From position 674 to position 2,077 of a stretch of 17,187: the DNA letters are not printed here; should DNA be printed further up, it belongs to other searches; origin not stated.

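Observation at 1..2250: Low-GC two-gene cassette of unknown function at the window edge, a candidate novel sensor-type system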

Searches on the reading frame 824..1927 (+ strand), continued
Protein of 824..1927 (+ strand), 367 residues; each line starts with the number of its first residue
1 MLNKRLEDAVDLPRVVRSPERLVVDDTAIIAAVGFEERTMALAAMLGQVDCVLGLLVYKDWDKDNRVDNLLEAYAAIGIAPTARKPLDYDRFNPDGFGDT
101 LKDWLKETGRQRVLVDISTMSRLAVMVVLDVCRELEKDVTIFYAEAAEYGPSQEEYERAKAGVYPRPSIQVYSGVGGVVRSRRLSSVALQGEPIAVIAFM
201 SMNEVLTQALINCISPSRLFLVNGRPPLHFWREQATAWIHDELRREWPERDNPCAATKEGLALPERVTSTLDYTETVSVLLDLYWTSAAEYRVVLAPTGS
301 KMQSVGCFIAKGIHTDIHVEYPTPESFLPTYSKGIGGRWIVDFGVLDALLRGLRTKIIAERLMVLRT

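Call 31: find_related_loci(query=A1, collection=genome_contigs, flank=8000)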
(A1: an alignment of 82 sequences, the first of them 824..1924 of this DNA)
Query A1 (367 aa) in genome_contigs; peptide patterns used: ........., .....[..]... (x = any residue, [..] = any of these).
65 stretches matched a pattern; 37 encode a relative of the query (tblastn E <= 1e-3); 36 distinct loci.
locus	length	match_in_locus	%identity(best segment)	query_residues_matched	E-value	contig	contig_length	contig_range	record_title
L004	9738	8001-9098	79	1-366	0e+0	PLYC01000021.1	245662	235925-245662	MAG: Candidatus Doudnabacteria bacterium isolate palsa_1336 73.20120700_P3D.308_contig_11217, whole genome shotgun seque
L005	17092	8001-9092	69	3-366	2e-178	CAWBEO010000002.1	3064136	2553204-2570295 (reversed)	MAG: uncultured Acidobacteriaceae bacterium isolate MFD01223.bin.1.4 genome assembly, contig: contig_1625, whole genome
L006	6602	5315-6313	60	12-342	1e-132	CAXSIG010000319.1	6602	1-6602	MAG: uncultured Bryobacteraceae bacterium isolate private_X5_metawrap_bin.3 genome assembly, contig: private_X5_metawrap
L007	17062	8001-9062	49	1-353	4e-115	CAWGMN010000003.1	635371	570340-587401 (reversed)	MAG: Terriglobia bacterium isolate MFD01213.bin.1.135 genome assembly, contig: contig_11563, whole genome shotgun sequen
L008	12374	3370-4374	50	12-344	2e-109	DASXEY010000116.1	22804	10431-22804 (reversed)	MAG TPA_asm: Bryobacteraceae bacterium isolate SMAG_U5124 k141_3169129, whole genome shotgun sequence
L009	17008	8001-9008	50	22-356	3e-108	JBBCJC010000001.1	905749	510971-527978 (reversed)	MAG: Gemmatimonadales bacterium isolate MAG_CPA_16 P10A_000000058073, whole genome shotgun sequence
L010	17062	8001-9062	49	1-350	2e-107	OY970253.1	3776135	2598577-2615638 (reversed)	MAG: uncultured Acidobacteriota bacterium isolate MFD01299.bin.c.2 genome assembly, chromosome: 1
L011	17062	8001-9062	48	11-366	2e-107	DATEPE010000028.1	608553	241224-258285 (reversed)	MAG TPA_asm: Pyrinomonadaceae bacterium isolate SMAG_U9013 k141_2062987, whole genome shotgun sequence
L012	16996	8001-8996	51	23-353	1e-106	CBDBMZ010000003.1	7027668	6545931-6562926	MAG: Vicinamibacterales bacterium isolate 5852b306-6763-4b4c-a466-03502f5c62f4 genome assembly, contig: contig_3, whole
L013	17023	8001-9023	49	12-350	6e-106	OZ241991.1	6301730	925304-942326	MAG: Bryobacterales bacterium isolate be22c93e-b65f-4d75-a14f-d13794267050 genome assembly, chromosome: 1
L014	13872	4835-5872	48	12-354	7e-106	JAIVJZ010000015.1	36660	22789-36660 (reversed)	MAG: Acidobacteria bacterium isolate MAG9 MTG9_228, whole genome shotgun sequence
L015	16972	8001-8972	51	29-350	2e-104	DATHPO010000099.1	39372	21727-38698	MAG TPA_asm: Terriglobales bacterium isolate SMAG_U12712 k141_3436214, whole genome shotgun sequence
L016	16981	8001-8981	50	29-353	9e-103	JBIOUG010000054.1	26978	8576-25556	MAG: Thermoanaerobaculia bacterium isolate MAG140 k127_169951, whole genome shotgun sequence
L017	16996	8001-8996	47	12-344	5e-101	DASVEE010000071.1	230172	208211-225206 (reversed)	MAG TPA_asm: Thermoanaerobaculia bacterium isolate SMAG_U2052 k141_1183819, whole genome shotgun sequence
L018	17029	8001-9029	47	16-360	2e-100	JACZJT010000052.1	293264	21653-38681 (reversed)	MAG: Burkholderiales bacterium isolate MAG26 betaproteobacteria_1_contig_1119775, whole genome shotgun sequence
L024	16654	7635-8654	47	12-354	4e-90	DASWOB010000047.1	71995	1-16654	MAG TPA_asm: Thermoanaerobaculia bacterium isolate SMAG_U3429 k141_203126, whole genome shotgun sequence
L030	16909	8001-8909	35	29-335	6e-52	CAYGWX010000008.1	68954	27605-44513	MAG TPA_asm: uncultured bacterium isolate ERP119294_co1_425 genome assembly, contig: NODE_379_length_68954_cov_27.722057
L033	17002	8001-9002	37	1-335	2e-50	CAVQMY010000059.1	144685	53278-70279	MAG: uncultured Verrucomicrobiae bacterium isolate MFD00082.bin.2.52 genome assembly, contig: contig_4491, whole genome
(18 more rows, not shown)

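Call 39: predict_structure(alignment_id=A1)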
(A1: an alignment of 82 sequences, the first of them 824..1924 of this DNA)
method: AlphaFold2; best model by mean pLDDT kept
length: 367 residues; sequences in the alignment: 82
mean_pLDDT: 90.4   pTM: 0.92
mean pLDDT of the five models: 90.4, 89.4, 84.4, 83.6, 78.7
residues with pLDDT >= 90: 265; 70-90: 68; 50-70: 30; < 50: 4
segments of 3 or more residues with pLDDT < 50: 1-3
pLDDT, mean of each block of 10 residues (from residue 1): 58 96 98 92 95 94 83 96 96 96 98 98 97 99 93 86 67 78 77 90 88 92 92 92 94 94 96 97 94 94 98 95 78 93 98 91 64
secondary structure, 60 per line:
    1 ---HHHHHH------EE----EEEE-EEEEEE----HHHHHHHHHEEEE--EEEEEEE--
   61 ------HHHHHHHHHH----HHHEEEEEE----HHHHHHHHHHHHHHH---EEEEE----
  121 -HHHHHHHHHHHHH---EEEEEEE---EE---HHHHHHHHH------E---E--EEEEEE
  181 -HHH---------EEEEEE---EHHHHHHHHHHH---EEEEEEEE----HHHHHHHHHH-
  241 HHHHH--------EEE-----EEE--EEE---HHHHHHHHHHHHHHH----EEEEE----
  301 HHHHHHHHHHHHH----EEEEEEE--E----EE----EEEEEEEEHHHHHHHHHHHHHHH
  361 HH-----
elements in order: H4-9 E22-25 E27-32 H37-45 E46-49 E52-58 H67-76 E84-89 H94-108 E112-116 H122-134 E138-144 H153-161 E175-180 E194-199 H204-214 E218-225 H230-239 H241-245 E254-256 E262-264 E267-269 H273-287 E292-296 H301-313 E318-324 E338-345 H346-362

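Call 40: search_protein_representatives(alignment_id=A1)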
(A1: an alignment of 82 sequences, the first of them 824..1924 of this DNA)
Query: 82 sequences, 370 profile positions. Proteins with E-value up to 0.001 (for the whole library): 1011; up to 1e-10: 573; up to 1e-30: 171. The best 150 are listed.
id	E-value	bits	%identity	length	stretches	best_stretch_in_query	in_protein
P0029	3.6e-156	536.2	-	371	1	13-368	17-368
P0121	2.3e-143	494.1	-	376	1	10-367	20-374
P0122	1.4e-137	475.0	-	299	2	112-368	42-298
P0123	4.6e-132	456.9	-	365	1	9-366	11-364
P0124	1.1e-131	455.6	-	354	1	11-368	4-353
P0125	9.8e-117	406.4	-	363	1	9-358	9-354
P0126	8.6e-110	383.6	-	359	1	7-366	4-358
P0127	7.5e-109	380.5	-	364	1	9-367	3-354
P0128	7.5e-108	377.2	-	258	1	9-255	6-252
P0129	2.4e-105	368.9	-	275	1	94-303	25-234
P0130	4.4e-98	345.1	-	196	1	172-368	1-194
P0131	1.6e-84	300.5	-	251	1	7-232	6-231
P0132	3.4e-81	289.5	-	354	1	22-357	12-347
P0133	6.1e-80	285.3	-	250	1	122-368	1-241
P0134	3.2e-78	279.7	-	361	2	90-299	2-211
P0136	2.3e-77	276.9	-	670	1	9-360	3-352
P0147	7.7e-69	248.8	-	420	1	89-360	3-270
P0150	1.1e-67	245.1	-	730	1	12-353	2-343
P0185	2.7e-56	207.6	-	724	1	8-361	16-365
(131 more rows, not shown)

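Call 44: fold_search(model_id=the predicted structure, library=pdb)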
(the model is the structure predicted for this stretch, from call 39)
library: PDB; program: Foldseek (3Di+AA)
matches with E <= 10: 1506; with E <= 0.001: 7
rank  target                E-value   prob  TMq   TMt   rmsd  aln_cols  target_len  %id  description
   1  9cm8_A                2.7e-04  0.77  0.21  0.21  20.8       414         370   10  UDP-GlcNAc 2-epimerase MnaA of Paenibacillus alvei (released 2024-10-02)
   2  8zn7_E                3.0e-04  0.60  0.18  0.15  21.8       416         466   10  Crystal Structure of Designed Clock Protein KaiC (released 2025-04-16)
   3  8t66_A                7.2e-04  1.00  0.28  0.59   4.8       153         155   14  cA6 bound Cam1 (released 2024-01-10)
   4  6w11_B                7.7e-04  1.00  0.27  0.47  11.4       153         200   13  The structure of Sulfolobus solfataricus Csa3 in complex with cyclic tetraadenylate (cA4) (released 2021-03-10)
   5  8jbb_A                7.7e-04  1.00  0.25  0.21  11.5       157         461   14  Crystal Structure of the Csm6 from Thermus thermophilus HB8 in complex with A2>p (released 2023-12-13)
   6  8jbb_B                9.7e-04  1.00  0.27  0.22   4.0       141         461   13  Crystal Structure of the Csm6 from Thermus thermophilus HB8 in complex with A2>p (released 2023-12-13)
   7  8jbc_A                9.7e-04  1.00  0.25  0.21   5.2       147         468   14  Crystal Structure of the Csm6 K137A mutant from Thermus thermophilus HB8 in its apo form (released 2023-12-13)
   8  1f6d_B                1.2e-03  0.75  0.22  0.22  20.5       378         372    9  THE STRUCTURE OF UDP-N-ACETYLGLUCOSAMINE 2-EPIMERASE FROM E. COLI. (released 2000-12-13)
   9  4neq                  1.2e-03  0.77  0.22  0.22  20.5       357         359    9  The structure of UDP-GlcNAc 2-epimerase from Methanocaldococcus jannaschii (released 2014-04-23)
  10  6wxq_A                1.4e-03  1.00  0.28  0.47  11.9       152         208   14  Crystal structure of CRISPR-associated transcription factor Csa3 complexed with cA4 (released 2021-11-17)
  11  8t65_A                1.6e-03  1.00  0.24  0.48   5.8       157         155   16  cA4 bound Cam1 (released 2024-01-10)
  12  8t66_B                1.8e-03  1.00  0.27  0.55   5.0       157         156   16  cA6 bound Cam1 (released 2024-01-10)
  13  9w3u_A                1.8e-03  0.96  0.38  0.21  21.1       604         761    8  Structure of Csm6 from Actinomyces procaprae (released 2026-03-04)
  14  5fsh_A                2.0e-03  1.00  0.25  0.21   5.1       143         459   13  Crystal structure of Thermus thermophilus Csm6 (released 2016-01-27)
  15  3hxm_A                2.0e-03  0.18  0.15  0.10  20.5       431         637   12  Structure of an argonaute complexed with guide DNA and target RNA duplex containing two mismatches. (released 2009-10-06)
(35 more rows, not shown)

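Call 62: list_cluster_members(proteins=[P0001, P0271])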
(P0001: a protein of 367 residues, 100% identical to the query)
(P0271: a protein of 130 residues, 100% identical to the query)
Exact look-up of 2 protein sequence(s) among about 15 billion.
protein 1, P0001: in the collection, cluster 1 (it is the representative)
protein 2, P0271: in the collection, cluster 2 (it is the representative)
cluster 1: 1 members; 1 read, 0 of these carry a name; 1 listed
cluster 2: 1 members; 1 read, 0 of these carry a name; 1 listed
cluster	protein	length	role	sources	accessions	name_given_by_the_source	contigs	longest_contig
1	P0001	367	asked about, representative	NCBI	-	-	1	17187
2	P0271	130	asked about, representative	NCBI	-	-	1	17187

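Call 81: search_protein_families(library=padloc, alignment_id=A4, max_evalue=0.00001)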
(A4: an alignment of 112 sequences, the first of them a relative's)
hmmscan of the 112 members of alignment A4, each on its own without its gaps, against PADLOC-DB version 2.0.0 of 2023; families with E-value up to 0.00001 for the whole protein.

A. member 1, L004:683-1369:+ (229 aa): 0 families

B. families by the number of members that match (of 112 scanned): 345 families (the first 25 are shown)
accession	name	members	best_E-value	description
PDLC04134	mad2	4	5.3e-61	mads_2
PDLC03032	MTase_I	2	1.7e-51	Type I methyltransferase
PDLC03038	MTase_I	2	1.2e-23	Type I methyltransferase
PDLC03624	REase_MTase_IIG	2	2.3e-17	Type IIG restriction enzyme-methyltransferase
PDLC03311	MTase_II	2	4.8e-11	Type II methyltransferase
PDLC02707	PbeA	2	1.5e-10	PbeA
PDLC02704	PbeA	2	7.9e-08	PbeA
PDLC00659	HmaA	1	0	SNF2 helicase / DEAD-box helicase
PDLC02643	DrmMI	1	0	DrmMI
PDLC03991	PD-Lambda-4_A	1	0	-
PDLC02640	DrmMI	1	1.9e-253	DrmMI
PDLC02638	DrmMI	1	1.7e-226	DrmMI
PDLC03025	MTase_I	1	2.8e-217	Type I methyltransferase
PDLC02639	DrmMI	1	2.8e-214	DrmMI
PDLC03021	MTase_I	1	2.4e-181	Type I methyltransferase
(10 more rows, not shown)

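Call 82: search_protein_families(library=pfam, alignment_id=A4, max_evalue=0.00001)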
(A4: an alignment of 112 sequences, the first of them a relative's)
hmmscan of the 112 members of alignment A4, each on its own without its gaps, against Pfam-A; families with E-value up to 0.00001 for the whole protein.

A. member 1, L004:683-1369:+ (229 aa): 3 families
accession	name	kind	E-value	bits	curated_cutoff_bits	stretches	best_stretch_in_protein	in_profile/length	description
PF13541.12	ChlI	-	4e-45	153.1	27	1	20-141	1-121/121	Subunit ChlI of Mg-chelatase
PF05362.19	Lon_C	-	8.8e-09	35.7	21.1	1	16-152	41-188/205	Lon protease (S16) C-terminal proteolytic domain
PF01078.27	Mg_chelatase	-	6.1e-07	29.5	20.3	1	192-218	1-27/207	Magnesium chelatase, subunit ChlI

B. families by the number of members that match (of 112 scanned): 160 families (the first 25 are shown)
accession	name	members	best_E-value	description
PF00515.34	TPR_1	6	7.2e-31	Tetratricopeptide repeat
PF07719.23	TPR_2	6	5.1e-29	Tetratricopeptide repeat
PF13414.12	TPR_11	6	3.8e-26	TPR repeat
PF13181.12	TPR_8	6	1.1e-23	Tetratricopeptide repeat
PF13432.12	TPR_16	5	3.9e-26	Tetratricopeptide repeat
PF13431.12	TPR_17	5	4.9e-23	Tetratricopeptide repeat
PF14559.12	TPR_19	5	1.7e-21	Tetratricopeptide repeat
PF13428.12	TPR_14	5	6.3e-20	Tetratricopeptide repeat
PF13424.12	TPR_12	4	3.7e-16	Tetratricopeptide repeat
PF23914.1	TPR_CcmH_CycH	4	2.8e-14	Cytochrome c-type biogenesis protein H TPR domain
PF00303.24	Thymidylat_synt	3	3.2e-124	Thymidylate synthase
PF13176.12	TPR_7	3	4.3e-15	Tetratricopeptide repeat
PF24575.1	TPR_Slam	3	8.3e-14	Surface lipoprotein assembly modifier, N-terminal TPR repeats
PF13174.12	TPR_6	3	1.1e-13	Tetratricopeptide repeat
PF12895.13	ANAPC3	3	9.8e-11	Anaphase-promoting complex, cyclosome, subunit 3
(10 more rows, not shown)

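Call 84: search_protein_families(library=padloc, proteins=[L011:9080-9871:-, L014:6066-6854:-, L007:9108-10163:+, L009:9054-10007:+, L024:2954-3991:+, L024:3978-4841:+, L030:9787-10722:+, L033:9536-10486:+], max_evalue=0.00001)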
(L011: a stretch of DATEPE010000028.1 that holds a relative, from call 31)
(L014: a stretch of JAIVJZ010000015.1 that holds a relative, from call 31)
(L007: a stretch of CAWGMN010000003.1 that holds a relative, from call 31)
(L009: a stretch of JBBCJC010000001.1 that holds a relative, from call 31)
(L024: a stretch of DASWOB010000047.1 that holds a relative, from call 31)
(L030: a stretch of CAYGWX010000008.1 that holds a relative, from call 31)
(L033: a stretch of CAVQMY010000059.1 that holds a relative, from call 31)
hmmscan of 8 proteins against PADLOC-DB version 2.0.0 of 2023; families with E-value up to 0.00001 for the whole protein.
L011:9080-9871:- (263 aa): 0 families

L014:6066-6854:- (262 aa): 0 families

L007:9108-10163:+ (352 aa): 0 families

L009:9054-10007:+ (318 aa): 0 families

L024:2954-3991:+ (346 aa): 0 families

L024:3978-4841:+ (288 aa): 6 families
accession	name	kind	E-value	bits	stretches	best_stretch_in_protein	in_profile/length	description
PDLC00407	ThsA1|ThsA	-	2.3e-20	70.7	1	11-244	13-228/478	STALD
PDLC00409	ThsA1|ThsA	-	2.4e-15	54.6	1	13-237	16-222/242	STALD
PDLC03856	LmuA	-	5.6e-13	46.8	1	105-267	105-256/433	-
PDLC04967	PDC-S25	-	5.2e-11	40.2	1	115-224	146-250/528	-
PDLC04968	PDC-S25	-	1e-10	39.2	1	118-224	143-240/517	-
PDLC02184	Dsr2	-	9.6e-08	28.5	1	17-217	22-213/1222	-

L030:9787-10722:+ (312 aa): 0 families

L033:9536-10486:+ (317 aa): 0 families

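Call 85: search_protein_families(library=pfam, proteins=[P0136, P0150, P0185, P0147, L007:9108-10163:+, L011:9080-9871:-, L024:2954-3991:+], max_evalue=0.001)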
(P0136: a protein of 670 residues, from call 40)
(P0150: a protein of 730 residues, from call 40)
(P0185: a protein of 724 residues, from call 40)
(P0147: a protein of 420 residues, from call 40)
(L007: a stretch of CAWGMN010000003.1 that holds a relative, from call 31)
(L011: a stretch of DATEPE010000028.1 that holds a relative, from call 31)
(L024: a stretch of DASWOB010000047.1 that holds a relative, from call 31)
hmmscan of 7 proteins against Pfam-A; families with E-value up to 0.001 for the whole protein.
P0136 (670 aa): 3 families
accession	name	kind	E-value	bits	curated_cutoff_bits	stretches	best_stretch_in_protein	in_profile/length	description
PF02518.31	HATPase_c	-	9.6e-33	113.4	26.4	1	555-665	1-109/111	Histidine kinase-, DNA gyrase B-, and HSP90-like ATPase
PF00512.31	HisKA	-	1e-27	96.4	26.9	1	446-509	6-66/66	His Kinase A (phospho-acceptor) domain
PF14501.12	HATPase_c_5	-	0.00013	22.2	22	1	560-652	6-91/102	GHKL domain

P0150 (730 aa): 0 families

P0185 (724 aa): 2 families
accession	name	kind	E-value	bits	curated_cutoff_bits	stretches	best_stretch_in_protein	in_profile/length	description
PF00149.33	Metallophos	-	2.5e-10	41.5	21.5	1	384-630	2-190/191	Calcineurin-like phosphoesterase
PF12850.12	Metallophos_2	-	0.00055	20.4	27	0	384-473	2-60/154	Calcineurin-like phosphoesterase superfamily domain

P0147 (420 aa): 2 families
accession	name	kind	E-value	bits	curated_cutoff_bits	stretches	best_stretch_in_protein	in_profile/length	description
PF13676.11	TIR_2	-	8.2e-17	62.3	28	1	275-384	1-105/122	TIR domain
PF01582.25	TIR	-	0.00018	21.8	21.3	1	282-370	9-97/179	TIR domain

L007:9108-10163:+ (352 aa): 1 family
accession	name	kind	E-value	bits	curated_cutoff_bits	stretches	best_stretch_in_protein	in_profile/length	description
PF02511.20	Thy1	-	5.7e-51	173.5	24.8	1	56-255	1-190/191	Thymidylate synthase complementing protein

L011:9080-9871:- (263 aa): 1 family
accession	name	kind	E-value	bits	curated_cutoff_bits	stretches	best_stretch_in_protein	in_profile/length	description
PF00303.24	Thymidylat_synt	-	4.1e-123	410.2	24.3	1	1-263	1-266/266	Thymidylate synthase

L024:2954-3991:+ (346 aa): 5 families
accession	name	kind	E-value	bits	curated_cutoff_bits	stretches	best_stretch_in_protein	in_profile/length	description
PF13614.12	AAA_31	-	2.1e-29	103.2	27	1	4-194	4-164/177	AAA domain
PF01656.29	CbiA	-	1.2e-12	48.3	25.4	1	5-154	2-54/125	CobQ/CobB/MinD/ParA nucleotide binding domain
PF02374.21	ArsA_ATPase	-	1.1e-06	28.5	24.3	1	6-46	5-42/305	Anion-transporting ATPase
PF00142.24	Fer4_NifH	-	1e-05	25.6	25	1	9-57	7-52/271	4Fe-4S iron sulfur cluster binding proteins, NifH/frxC family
PF10609.15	ParA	-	0.00041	20.3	27.1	1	9-56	11-55/246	NUBPL iron-transfer P-loop NTPase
